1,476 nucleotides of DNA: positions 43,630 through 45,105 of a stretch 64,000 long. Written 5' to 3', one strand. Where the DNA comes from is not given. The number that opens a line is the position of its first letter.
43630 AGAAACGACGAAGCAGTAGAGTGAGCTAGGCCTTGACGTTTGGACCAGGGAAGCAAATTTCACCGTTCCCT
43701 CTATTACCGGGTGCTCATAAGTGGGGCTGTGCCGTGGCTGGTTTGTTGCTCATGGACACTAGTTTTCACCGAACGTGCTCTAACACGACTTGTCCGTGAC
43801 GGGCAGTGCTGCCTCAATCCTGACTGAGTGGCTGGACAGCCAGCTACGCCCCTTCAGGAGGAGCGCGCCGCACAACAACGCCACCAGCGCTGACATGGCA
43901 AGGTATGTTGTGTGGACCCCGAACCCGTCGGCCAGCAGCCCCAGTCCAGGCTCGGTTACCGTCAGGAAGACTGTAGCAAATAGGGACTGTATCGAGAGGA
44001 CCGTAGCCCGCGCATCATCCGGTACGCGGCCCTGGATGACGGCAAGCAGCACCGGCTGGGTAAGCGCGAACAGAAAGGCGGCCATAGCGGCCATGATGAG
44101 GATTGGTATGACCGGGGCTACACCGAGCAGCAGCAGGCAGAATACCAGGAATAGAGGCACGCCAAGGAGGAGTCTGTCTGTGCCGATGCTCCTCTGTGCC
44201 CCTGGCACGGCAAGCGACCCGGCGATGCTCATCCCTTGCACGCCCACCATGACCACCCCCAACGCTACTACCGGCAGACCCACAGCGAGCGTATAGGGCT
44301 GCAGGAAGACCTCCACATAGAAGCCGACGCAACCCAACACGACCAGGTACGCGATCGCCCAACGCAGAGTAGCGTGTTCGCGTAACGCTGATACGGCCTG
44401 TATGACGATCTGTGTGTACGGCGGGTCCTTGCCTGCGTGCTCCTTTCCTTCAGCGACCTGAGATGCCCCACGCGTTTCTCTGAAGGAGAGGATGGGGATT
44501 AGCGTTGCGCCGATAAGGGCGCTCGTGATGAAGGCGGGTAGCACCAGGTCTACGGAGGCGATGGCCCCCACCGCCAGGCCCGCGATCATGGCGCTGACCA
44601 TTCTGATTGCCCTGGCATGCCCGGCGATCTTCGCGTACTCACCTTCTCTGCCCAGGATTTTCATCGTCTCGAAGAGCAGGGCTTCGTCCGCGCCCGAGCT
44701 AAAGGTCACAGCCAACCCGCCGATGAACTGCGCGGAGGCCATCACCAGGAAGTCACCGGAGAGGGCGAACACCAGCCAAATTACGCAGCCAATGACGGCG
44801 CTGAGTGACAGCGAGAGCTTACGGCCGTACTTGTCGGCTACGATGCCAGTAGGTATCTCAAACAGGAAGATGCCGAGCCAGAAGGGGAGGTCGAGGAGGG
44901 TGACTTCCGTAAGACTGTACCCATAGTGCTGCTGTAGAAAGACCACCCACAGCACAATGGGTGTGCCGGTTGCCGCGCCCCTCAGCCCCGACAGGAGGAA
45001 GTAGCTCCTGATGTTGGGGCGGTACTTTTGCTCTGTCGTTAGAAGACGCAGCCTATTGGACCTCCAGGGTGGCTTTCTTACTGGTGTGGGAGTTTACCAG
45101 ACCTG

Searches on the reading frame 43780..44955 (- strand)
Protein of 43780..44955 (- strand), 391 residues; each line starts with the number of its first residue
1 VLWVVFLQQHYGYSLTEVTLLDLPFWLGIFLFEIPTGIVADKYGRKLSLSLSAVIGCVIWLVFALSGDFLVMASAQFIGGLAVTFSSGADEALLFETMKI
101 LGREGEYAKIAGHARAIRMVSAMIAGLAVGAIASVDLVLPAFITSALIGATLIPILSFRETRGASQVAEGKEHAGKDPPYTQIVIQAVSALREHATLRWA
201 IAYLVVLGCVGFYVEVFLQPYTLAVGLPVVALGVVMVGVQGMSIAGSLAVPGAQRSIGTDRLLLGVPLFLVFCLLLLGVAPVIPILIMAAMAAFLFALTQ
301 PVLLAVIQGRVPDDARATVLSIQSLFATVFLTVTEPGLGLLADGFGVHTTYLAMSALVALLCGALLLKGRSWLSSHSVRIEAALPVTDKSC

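Call 23: search_protein_families(library=pfam, proteins=[window:43780-44955:-], max_evalue=0.001)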
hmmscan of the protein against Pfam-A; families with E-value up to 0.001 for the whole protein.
window:43780-44955:- (391 aa): 1 family
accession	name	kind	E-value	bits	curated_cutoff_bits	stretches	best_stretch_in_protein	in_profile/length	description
PF07690.21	MFS_1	-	8.5e-21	74.7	33.4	2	6-327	22-339/347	Major Facilitator Superfamily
